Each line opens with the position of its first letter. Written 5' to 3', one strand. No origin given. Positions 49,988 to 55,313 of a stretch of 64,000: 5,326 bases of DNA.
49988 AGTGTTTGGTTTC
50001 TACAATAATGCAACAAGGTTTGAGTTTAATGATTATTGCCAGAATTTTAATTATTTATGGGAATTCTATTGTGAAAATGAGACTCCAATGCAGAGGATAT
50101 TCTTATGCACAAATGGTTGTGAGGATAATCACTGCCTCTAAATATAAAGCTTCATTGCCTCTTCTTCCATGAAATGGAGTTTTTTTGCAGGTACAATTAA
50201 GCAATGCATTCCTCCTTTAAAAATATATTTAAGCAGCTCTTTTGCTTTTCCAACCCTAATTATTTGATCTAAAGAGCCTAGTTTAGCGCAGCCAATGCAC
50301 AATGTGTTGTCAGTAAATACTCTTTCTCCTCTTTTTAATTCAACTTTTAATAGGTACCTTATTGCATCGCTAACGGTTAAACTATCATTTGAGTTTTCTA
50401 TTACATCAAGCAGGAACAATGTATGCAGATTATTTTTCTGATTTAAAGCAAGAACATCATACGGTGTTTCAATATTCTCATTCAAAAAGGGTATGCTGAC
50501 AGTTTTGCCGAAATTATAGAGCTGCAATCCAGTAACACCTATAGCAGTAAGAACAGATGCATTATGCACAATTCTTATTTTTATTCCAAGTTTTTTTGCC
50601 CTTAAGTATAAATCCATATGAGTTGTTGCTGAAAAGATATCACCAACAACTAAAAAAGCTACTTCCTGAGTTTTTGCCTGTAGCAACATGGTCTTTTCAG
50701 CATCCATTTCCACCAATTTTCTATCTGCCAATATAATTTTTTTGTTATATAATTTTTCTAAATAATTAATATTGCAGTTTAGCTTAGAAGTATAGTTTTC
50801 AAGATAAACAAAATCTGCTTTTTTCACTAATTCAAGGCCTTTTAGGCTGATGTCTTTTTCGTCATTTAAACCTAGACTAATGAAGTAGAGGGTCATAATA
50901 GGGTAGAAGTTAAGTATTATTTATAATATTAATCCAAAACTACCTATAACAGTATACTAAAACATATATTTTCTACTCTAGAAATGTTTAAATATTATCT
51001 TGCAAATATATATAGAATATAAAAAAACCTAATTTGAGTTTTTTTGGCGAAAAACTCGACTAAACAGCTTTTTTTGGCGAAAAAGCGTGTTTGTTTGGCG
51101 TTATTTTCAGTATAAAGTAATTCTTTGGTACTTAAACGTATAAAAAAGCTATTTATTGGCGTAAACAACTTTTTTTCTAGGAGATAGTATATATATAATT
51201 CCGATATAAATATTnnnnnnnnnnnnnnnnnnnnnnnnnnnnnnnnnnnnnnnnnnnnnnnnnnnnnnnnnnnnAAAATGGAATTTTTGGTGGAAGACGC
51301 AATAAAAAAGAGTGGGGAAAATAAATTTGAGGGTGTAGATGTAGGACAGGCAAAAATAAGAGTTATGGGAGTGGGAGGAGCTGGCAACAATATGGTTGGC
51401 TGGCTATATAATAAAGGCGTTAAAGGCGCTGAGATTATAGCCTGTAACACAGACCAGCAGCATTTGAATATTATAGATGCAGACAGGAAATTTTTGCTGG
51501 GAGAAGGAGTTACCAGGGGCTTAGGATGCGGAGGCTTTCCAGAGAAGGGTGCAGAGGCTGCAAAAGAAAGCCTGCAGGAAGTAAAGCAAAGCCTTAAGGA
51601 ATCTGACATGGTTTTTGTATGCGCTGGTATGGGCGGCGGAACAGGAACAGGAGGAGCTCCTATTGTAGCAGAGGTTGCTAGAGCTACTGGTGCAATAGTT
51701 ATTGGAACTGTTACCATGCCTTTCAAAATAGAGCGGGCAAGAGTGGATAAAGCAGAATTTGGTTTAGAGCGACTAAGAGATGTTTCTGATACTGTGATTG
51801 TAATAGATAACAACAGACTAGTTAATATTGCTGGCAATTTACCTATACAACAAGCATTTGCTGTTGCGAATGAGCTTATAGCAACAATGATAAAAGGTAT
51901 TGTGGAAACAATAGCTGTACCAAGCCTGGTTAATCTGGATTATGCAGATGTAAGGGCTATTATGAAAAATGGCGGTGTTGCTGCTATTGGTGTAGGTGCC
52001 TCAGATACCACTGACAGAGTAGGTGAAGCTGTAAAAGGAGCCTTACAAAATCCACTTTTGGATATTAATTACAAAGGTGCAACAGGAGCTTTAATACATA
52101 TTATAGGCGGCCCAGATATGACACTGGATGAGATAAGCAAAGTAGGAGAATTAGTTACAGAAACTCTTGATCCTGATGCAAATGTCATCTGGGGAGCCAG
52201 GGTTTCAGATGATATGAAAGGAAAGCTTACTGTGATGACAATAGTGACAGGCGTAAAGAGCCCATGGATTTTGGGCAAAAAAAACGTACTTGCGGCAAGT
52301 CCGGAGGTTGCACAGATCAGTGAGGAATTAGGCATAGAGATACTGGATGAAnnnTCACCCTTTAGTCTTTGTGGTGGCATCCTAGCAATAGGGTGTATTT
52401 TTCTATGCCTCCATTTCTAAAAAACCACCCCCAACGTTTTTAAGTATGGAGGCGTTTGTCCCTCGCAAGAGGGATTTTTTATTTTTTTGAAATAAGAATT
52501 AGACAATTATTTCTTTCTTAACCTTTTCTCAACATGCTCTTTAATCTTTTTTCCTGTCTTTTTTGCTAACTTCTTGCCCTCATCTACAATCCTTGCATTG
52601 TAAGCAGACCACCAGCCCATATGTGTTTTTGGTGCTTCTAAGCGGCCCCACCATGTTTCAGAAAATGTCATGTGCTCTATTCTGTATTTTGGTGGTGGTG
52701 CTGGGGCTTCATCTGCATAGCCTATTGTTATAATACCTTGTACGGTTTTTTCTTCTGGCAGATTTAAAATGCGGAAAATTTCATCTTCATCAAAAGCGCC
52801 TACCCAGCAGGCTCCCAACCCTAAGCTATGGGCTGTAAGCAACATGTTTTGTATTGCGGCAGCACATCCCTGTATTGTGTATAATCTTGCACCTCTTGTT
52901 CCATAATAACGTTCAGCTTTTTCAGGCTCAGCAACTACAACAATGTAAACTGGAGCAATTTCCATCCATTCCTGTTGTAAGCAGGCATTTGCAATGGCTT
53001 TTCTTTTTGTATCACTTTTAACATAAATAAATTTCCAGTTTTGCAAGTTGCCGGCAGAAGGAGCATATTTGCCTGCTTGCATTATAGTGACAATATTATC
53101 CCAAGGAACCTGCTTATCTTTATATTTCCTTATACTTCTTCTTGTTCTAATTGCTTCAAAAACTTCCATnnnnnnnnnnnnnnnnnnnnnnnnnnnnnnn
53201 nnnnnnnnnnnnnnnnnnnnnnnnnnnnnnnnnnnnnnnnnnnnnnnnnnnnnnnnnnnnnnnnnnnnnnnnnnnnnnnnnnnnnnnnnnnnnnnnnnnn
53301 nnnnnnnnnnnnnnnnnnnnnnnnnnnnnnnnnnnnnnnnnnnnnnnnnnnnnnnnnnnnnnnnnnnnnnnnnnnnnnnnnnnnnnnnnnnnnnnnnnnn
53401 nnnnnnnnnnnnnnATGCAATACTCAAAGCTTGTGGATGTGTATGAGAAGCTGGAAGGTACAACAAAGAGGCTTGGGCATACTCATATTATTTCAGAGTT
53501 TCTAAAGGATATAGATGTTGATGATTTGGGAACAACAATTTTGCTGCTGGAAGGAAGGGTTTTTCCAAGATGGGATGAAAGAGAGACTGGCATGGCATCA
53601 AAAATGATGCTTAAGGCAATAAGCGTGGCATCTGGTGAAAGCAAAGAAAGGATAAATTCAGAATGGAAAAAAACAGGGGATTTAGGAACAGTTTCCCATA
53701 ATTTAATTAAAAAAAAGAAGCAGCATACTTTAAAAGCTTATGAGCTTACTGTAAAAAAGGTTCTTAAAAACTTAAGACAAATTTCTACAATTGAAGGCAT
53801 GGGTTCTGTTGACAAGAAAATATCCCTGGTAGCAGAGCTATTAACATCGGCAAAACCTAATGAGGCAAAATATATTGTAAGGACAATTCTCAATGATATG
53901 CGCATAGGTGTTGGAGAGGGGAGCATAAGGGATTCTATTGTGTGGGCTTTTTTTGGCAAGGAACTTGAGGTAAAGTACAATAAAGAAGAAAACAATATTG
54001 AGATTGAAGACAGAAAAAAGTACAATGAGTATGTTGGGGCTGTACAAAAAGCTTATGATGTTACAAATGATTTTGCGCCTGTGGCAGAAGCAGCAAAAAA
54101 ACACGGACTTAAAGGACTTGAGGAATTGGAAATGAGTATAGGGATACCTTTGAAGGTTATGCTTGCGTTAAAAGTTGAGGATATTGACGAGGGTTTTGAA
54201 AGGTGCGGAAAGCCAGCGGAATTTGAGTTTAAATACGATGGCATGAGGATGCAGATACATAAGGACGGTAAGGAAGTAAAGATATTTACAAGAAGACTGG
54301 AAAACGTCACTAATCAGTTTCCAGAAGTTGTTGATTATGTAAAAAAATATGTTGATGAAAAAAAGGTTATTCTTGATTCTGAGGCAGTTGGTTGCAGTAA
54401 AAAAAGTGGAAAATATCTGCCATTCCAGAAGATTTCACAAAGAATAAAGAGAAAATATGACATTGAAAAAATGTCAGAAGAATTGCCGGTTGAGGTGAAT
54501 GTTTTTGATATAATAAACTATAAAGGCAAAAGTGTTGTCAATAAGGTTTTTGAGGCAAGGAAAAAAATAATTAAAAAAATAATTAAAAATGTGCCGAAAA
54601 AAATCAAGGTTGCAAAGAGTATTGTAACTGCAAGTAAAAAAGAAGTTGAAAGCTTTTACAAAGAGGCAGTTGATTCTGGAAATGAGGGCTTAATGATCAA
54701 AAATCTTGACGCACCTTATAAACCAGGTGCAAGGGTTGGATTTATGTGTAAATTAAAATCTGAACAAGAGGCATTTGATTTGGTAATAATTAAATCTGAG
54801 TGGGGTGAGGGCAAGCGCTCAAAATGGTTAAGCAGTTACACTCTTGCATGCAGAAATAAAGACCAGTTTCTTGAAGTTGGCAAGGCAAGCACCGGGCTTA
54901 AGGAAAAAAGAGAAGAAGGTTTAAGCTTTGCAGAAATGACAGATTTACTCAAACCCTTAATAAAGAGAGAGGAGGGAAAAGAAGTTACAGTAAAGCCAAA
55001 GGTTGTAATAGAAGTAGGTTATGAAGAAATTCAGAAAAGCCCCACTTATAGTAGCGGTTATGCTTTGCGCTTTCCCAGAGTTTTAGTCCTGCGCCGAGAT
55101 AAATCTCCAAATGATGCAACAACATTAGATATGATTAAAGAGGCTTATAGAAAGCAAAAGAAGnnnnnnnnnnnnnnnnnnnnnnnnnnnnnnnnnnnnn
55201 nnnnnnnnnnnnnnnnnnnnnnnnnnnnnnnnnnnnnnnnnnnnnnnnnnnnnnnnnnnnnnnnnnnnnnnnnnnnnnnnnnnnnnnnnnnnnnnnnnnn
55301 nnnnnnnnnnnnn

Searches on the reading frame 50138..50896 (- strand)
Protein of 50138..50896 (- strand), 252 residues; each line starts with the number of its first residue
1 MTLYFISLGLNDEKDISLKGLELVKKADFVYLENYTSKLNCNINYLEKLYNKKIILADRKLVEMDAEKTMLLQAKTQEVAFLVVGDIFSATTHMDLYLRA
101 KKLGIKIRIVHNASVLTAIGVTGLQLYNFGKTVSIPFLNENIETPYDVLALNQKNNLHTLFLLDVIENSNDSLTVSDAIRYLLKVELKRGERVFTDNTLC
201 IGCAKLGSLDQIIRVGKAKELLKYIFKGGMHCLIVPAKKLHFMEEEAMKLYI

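Call 16: search_protein_families(library=pfam, proteins=[window:50138-50896:-], max_evalue=0.00001)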
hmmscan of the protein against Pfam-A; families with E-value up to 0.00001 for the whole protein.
window:50138-50896:- (252 aa): 1 family
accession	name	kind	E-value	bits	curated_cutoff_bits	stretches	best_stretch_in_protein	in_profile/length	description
PF00590.25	TP_methylase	-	5.3e-19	69.4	27.8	1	2-221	1-211/212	Tetrapyrrole (Corrin/Porphyrin) Methylases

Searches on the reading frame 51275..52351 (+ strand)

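Call 16: search_protein_families(library=pfam, proteins=[window:51275-52351:+], max_evalue=0.00001)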
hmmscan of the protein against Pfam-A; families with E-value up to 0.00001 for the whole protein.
window:51275-52351:+ (359 aa): 2 families
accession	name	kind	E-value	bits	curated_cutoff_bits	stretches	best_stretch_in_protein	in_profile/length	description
PF00091.31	Tubulin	-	1e-44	153.5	33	1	27-186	1-189/190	Tubulin/FtsZ family, GTPase domain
PF12327.13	FtsZ_C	-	1.8e-31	108.7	27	1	234-328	1-95/95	FtsZ family, C-terminal domain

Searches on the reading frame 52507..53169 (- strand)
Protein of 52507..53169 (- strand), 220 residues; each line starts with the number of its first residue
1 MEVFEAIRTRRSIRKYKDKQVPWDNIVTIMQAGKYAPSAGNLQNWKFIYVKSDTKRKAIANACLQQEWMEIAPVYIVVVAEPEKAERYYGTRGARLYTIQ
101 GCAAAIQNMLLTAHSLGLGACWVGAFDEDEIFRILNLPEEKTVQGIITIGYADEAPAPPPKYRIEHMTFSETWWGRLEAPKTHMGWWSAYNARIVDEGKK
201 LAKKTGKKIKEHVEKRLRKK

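Call 16: search_protein_families(library=pfam, proteins=[window:52507-53169:-], max_evalue=0.00001)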
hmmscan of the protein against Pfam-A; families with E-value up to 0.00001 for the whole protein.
window:52507-53169:- (220 aa): 2 families
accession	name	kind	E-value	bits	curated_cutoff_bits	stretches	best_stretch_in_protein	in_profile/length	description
PF00881.29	Nitroreductase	-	3.7e-38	131.8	23.5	2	64-151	82-167/167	Nitroreductase family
PF14512.11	TM1586_NiRdase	-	1.1e-14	55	27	0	106-156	88-137/215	Putative TM nitroreductase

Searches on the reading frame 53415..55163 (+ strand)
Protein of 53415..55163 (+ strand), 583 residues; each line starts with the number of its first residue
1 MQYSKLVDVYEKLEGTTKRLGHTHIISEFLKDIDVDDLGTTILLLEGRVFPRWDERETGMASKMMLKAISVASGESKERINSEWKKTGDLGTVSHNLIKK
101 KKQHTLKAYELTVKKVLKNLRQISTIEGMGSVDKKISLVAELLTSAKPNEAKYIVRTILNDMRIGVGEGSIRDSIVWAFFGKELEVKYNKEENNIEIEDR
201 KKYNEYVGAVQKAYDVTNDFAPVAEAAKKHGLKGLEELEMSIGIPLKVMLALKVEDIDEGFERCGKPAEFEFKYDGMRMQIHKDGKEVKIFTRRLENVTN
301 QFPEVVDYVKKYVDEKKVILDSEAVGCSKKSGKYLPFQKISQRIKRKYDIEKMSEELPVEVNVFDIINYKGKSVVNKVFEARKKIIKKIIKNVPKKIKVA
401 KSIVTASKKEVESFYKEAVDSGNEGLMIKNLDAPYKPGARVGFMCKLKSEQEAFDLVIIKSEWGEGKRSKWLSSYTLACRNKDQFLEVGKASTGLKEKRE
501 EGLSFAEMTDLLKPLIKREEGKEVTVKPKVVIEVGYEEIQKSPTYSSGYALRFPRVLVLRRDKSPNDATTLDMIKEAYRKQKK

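Call 16: search_protein_families(library=pfam, proteins=[window:53415-55163:+], max_evalue=0.00001)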
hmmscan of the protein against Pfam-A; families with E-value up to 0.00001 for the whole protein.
window:53415-55163:+ (583 aa): 3 families
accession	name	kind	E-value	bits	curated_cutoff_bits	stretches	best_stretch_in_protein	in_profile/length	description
PF01068.26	DNA_ligase_A_M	-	6.8e-55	186.4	26.2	1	249-448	2-204/204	ATP dependent DNA ligase domain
PF04675.19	DNA_ligase_A_N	-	1.4e-43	149.5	24.6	1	3-175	2-173/174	DNA ligase N terminus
PF04679.21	DNA_ligase_A_C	-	7.4e-14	52.4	27.5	1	468-563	1-94/94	ATP dependent DNA ligase C terminal region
